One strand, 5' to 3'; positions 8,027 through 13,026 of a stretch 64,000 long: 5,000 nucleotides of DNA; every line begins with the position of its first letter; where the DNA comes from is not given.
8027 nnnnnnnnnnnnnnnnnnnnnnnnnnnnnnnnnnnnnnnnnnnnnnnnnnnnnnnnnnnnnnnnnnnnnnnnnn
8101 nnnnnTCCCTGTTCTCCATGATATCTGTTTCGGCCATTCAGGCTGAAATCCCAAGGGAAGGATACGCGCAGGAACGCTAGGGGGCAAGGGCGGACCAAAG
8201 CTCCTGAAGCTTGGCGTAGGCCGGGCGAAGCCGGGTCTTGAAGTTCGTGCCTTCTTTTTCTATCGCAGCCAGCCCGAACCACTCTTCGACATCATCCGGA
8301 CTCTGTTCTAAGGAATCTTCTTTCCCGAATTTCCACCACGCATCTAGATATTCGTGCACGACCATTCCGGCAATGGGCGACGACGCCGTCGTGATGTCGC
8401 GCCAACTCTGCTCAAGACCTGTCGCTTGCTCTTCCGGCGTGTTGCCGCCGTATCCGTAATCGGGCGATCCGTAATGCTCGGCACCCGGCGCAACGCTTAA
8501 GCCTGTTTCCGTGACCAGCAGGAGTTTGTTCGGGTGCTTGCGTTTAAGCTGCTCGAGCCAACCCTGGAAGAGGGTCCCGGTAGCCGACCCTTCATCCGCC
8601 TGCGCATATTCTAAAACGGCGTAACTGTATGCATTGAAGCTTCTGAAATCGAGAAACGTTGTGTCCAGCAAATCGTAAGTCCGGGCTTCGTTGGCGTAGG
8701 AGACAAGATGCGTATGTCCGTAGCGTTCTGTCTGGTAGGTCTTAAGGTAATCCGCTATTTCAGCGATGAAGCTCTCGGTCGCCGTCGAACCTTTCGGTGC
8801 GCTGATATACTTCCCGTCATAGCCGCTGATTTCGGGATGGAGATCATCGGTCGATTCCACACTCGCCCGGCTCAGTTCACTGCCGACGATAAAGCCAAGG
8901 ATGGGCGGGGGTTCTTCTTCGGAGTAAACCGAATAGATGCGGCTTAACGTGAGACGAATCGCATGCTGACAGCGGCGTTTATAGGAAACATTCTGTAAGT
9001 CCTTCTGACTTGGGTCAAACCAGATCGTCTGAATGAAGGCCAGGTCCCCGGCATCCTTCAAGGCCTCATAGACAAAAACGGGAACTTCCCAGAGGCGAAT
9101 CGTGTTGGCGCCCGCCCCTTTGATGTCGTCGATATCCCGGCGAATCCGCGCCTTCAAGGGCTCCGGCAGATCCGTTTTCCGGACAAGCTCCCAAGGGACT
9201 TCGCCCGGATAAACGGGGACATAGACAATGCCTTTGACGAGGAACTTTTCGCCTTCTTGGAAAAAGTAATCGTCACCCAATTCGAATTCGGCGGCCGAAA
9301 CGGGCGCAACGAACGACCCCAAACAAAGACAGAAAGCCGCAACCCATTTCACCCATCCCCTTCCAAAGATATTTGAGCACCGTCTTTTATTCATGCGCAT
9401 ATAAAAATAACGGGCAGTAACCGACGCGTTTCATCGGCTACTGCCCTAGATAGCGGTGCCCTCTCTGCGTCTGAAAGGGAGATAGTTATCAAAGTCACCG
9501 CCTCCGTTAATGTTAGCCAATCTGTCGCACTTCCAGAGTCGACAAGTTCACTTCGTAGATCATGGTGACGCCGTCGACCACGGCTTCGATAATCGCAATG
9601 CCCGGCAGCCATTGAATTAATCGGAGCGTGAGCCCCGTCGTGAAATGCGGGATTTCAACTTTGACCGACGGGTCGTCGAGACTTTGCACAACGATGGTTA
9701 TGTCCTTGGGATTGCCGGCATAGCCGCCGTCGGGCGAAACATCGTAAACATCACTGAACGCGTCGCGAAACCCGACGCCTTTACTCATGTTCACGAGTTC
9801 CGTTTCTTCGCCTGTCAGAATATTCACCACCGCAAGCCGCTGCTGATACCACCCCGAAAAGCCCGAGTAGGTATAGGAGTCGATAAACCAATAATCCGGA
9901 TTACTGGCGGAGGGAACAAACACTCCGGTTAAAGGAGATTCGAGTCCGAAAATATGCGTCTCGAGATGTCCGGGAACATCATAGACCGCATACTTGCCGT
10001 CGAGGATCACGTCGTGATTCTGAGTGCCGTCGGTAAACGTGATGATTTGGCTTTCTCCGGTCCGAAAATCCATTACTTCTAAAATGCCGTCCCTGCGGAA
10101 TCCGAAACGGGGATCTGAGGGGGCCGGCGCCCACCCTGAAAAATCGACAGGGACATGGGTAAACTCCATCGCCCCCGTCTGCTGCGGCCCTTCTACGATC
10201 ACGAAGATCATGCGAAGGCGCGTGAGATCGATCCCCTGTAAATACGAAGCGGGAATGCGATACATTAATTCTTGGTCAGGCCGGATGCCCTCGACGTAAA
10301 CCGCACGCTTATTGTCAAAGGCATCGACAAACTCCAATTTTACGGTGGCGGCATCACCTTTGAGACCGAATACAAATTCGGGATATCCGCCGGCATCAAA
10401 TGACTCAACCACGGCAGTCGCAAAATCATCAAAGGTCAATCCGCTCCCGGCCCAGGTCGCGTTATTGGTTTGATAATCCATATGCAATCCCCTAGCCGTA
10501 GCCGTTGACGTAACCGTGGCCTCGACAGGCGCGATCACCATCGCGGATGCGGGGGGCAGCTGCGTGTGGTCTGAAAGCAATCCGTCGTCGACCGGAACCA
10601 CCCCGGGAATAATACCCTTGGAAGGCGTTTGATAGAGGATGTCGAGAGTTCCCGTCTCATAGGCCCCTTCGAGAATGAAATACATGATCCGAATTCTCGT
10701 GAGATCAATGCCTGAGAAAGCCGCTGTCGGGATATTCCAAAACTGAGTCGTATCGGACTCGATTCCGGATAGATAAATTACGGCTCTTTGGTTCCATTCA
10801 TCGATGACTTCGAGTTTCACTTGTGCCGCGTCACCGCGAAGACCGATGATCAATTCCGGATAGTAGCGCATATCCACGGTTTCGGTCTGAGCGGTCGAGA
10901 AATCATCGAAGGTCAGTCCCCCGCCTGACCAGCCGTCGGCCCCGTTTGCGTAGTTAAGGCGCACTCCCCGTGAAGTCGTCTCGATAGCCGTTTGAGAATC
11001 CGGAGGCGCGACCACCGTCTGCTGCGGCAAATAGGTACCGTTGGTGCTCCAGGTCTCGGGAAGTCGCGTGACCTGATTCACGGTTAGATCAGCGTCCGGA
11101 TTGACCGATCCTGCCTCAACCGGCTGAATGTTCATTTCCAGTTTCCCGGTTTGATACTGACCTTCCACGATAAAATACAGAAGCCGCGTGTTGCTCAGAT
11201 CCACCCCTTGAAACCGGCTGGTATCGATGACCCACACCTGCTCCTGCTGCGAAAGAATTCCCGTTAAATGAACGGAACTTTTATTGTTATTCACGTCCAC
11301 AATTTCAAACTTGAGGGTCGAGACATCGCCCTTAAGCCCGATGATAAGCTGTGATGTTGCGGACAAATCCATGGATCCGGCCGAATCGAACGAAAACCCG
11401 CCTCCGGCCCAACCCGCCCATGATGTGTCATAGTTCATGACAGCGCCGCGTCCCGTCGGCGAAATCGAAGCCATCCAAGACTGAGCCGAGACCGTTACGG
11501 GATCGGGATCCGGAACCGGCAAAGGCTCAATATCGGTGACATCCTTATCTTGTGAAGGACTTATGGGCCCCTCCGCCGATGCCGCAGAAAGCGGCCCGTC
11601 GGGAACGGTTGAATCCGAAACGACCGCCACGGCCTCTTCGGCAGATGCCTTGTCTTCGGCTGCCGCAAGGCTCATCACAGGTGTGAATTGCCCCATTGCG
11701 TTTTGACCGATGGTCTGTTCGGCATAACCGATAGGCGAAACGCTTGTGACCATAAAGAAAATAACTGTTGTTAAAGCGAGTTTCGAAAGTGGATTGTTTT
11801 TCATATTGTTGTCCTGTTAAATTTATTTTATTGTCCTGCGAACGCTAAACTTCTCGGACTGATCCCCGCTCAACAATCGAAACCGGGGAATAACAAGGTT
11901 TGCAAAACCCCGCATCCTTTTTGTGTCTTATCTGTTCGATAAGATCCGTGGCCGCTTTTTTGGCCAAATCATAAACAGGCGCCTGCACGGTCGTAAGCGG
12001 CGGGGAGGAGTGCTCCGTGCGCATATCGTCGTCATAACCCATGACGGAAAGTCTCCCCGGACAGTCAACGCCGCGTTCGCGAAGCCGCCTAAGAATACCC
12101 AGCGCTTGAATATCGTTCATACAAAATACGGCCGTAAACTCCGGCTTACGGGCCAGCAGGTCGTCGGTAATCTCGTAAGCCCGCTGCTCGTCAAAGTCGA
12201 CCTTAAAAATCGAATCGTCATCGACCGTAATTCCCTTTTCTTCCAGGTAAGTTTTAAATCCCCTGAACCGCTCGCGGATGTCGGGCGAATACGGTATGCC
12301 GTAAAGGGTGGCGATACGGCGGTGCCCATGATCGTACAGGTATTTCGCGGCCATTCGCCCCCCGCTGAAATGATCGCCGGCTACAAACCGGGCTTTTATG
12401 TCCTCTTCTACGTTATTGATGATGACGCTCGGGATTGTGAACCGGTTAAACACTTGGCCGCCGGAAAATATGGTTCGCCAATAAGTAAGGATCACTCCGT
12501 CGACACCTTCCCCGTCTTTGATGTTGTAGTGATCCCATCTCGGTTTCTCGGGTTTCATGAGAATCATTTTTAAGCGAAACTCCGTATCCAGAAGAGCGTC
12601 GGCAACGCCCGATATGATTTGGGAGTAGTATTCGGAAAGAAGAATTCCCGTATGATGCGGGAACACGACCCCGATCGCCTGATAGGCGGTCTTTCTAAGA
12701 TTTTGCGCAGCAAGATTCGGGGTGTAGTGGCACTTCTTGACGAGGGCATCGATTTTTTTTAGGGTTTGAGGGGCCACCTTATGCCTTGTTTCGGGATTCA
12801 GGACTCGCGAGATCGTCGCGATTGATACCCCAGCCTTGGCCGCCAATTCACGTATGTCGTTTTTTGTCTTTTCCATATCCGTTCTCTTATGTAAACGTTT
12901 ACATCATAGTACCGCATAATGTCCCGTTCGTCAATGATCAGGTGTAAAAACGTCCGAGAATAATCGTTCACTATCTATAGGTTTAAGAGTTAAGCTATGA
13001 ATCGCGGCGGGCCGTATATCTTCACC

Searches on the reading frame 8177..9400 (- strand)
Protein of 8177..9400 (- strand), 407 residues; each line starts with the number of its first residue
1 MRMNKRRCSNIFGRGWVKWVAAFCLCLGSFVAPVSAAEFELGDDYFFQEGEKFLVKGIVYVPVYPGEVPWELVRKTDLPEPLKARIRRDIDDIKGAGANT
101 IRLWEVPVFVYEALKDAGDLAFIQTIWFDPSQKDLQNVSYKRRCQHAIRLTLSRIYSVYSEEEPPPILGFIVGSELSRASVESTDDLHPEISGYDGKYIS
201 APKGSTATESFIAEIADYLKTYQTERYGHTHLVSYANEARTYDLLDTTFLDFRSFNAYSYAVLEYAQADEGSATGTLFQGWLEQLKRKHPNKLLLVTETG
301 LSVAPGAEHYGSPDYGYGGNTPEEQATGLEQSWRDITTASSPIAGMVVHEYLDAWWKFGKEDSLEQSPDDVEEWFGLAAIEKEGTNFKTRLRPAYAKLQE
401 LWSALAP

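Call 3: search_protein_families(library=pfam, proteins=[window:8177-9400:-], max_evalue=1)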
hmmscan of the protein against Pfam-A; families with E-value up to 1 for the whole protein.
window:8177-9400:- (407 aa): 4 families
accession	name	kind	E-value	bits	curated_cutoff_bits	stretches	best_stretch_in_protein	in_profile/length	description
PF03198.20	Glyco_hydro_72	-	0.036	13.8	25.9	1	41-106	14-76/314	Glucanosyltransferase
PF18521.6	TAD2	-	0.096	13.1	31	1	362-375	7-20/25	Transactivation domain 2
PF10649.15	DUF2478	-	0.2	11.6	22.3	1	323-374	106-159/159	Protein of unknown function (DUF2478)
PF15640.11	Tox-MPTase4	-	0.3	11.4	25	1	322-375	48-103/132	Metallopeptidase toxin 4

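Call 4: search_protein_families(library=ncbifam, proteins=[window:8177-9400:-], max_evalue=1)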
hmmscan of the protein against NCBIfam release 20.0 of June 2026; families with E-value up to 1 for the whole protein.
window:8177-9400:- (407 aa): 0 families

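Call 36: search_solved_structures(query=window:8177-9400:-, max_evalue=10, show_alignments=1)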
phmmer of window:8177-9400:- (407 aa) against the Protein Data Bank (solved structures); distinct sequences matched with E-value up to 10: 3.
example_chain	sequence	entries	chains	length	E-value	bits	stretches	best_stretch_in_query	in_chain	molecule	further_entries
9fz9_A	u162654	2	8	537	8.6e-18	67.7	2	247-384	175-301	Glycoside hydrolase family 2 catalytic domain-containing protein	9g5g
9g4n_A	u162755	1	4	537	5.1e-17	65.1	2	247-384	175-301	Glycoside hydrolase family 2 catalytic domain-containing protein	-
2chp_A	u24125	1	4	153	0.6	12.2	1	225-287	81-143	METALLOREGULATION DNA-BINDING STRESS PROTEIN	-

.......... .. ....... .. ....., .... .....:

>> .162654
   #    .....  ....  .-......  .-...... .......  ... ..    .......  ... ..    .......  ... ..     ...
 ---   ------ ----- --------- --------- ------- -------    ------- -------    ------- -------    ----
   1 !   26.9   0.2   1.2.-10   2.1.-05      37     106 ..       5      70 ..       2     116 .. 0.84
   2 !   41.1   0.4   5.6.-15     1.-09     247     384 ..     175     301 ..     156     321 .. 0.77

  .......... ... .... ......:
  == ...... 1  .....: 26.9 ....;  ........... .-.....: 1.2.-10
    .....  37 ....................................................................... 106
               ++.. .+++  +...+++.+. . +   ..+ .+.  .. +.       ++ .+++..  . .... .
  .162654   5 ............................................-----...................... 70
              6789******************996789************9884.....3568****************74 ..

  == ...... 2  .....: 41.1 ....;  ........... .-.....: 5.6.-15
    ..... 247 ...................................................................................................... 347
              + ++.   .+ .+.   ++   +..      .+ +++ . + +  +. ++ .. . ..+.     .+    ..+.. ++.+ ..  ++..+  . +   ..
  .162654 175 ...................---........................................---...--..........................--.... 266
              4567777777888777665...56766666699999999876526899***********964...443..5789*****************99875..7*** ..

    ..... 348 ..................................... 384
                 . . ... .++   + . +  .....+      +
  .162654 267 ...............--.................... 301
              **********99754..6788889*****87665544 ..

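Call 85: find_homologous_proteins(query=window:8177-9400:-, max_evalue=0.00001)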
Query window:8177-9400:- (407 aa): 326 proteins with E <= 0.00001 among 4469 candidates; the best 120 are listed.
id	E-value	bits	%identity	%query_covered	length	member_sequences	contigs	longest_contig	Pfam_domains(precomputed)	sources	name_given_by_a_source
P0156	4.9e-266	900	100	96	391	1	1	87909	-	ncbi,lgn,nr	ncbi:MAG: hypothetical protein Q8R76_08755 [Candidatus Omnitrophota bacterium]|nr:hypothetical prote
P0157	1.1e-164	566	62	95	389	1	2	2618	-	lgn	-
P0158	1.5e-153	530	60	91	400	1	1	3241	-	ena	-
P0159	2.4e-151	523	58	90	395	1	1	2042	-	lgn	-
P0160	2.4e-151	522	60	90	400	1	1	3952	-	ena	-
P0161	6.5e-148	511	59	90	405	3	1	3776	-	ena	-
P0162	6.7e-148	511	58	90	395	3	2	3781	-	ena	-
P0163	1.1e-147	510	55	98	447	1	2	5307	-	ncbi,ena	-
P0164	8.7e-145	501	56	96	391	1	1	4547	-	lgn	-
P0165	2.5e-143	496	57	89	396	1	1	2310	PF03198.21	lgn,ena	-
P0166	2.4e-139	483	54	94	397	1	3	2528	-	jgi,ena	-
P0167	2.1e-138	480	53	94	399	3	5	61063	-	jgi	-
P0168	9.7e-136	471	54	90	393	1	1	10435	-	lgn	-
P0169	1.4e-130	454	53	95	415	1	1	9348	-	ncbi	-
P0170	2.2e-127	444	54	89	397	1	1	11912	-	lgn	-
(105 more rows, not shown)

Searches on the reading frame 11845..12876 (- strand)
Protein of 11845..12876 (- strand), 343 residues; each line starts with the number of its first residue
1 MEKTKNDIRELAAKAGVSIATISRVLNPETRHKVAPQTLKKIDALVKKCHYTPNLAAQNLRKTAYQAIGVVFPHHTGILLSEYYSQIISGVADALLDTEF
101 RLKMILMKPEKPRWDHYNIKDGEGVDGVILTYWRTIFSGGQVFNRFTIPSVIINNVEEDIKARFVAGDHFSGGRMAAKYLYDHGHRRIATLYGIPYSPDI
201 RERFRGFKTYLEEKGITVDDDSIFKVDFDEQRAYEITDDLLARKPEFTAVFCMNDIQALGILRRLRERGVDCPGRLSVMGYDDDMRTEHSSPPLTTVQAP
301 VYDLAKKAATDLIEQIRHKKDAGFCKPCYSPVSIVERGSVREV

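Call 3: search_protein_families(library=pfam, proteins=[window:11845-12876:-], max_evalue=1)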
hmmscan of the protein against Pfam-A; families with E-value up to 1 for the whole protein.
window:11845-12876:- (343 aa): 9 families
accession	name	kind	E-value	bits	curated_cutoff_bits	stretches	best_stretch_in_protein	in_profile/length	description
PF13377.12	Peripla_BP_3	-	1.4e-32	113.5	26.5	1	178-340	2-167/167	Periplasmic binding protein-like domain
PF00532.27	Peripla_BP_1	-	8.9e-19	68.5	22.2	1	68-321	4-266/281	Periplasmic binding proteins and sugar binding domain of LacI family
PF13407.12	Peripla_BP_4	-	5.6e-16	59.3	35.1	1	148-284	81-219/258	Periplasmic binding protein domain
PF00356.27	LacI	-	9.9e-11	41.7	27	1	8-54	2-46/46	Bacterial regulatory proteins, lacI family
PF01381.28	HTH_3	-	0.009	16.5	23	1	8-42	12-44/55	Helix-turn-helix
PF01371.25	Trp_repressor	-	0.015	15.8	27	1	6-27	50-71/88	Trp repressor protein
PF06892.16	Phage_CP76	-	0.039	14.3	26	1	5-42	15-53/146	Phage regulatory protein CII (CP76)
PF19045.5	Ligase_CoA_2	-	0.04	14.4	23.7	1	125-185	74-134/162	Ligase-CoA domain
PF13560.12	HTH_31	-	0.067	14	27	1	8-40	17-48/64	Helix-turn-helix domain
